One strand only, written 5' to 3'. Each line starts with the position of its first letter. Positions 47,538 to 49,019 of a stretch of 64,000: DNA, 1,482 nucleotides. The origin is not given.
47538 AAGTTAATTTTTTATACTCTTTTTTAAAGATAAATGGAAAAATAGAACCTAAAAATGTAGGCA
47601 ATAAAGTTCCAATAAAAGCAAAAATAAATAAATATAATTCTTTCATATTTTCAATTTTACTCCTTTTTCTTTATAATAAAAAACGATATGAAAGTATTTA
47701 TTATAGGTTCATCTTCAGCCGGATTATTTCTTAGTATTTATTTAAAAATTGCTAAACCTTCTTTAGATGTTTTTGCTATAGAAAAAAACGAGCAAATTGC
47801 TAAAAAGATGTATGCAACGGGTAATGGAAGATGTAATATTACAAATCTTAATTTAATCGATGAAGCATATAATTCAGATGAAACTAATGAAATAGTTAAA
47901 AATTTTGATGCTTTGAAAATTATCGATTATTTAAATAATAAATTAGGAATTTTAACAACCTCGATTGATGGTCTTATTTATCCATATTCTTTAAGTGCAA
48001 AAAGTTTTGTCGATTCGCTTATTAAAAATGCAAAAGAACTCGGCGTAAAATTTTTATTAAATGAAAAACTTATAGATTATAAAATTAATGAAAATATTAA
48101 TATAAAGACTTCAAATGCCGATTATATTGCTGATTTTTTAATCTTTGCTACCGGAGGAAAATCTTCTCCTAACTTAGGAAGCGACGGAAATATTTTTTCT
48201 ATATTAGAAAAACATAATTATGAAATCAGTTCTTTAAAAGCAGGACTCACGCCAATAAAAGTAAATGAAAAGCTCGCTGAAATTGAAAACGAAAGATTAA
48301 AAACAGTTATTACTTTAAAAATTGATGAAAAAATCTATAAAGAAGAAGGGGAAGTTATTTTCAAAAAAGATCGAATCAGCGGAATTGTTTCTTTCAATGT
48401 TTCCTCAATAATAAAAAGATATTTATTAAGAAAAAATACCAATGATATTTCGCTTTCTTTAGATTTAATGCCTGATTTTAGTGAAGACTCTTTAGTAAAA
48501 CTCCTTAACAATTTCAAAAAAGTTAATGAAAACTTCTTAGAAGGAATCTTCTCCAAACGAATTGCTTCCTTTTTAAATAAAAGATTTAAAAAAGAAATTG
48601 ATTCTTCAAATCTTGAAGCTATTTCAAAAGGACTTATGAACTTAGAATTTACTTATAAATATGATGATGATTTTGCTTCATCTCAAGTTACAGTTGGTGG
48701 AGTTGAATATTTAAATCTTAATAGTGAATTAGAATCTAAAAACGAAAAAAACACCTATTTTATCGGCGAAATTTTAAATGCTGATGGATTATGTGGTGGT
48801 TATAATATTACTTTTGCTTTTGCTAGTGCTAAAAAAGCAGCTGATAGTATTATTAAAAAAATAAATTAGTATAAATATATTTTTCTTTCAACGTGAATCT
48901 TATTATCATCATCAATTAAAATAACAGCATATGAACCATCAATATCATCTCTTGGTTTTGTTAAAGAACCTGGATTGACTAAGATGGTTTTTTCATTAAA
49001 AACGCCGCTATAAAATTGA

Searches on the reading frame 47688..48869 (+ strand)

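Call 59: search_protein_families(library=pfam, proteins=[window:47688-48869:+], max_evalue=0.001)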
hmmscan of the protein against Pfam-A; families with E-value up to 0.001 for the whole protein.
window:47688-48869:+ (393 aa): 2 families
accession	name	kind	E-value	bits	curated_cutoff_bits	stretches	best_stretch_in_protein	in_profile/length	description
PF03486.20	HI0933_like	-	1.1e-48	166.2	50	1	2-386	2-243/244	HI0933-like protein Rossmann domain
PF22780.1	HI0933_like_1st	-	1.2e-09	38.6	27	1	185-315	2-146/165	HI0933-like protein barrel and H2TH domain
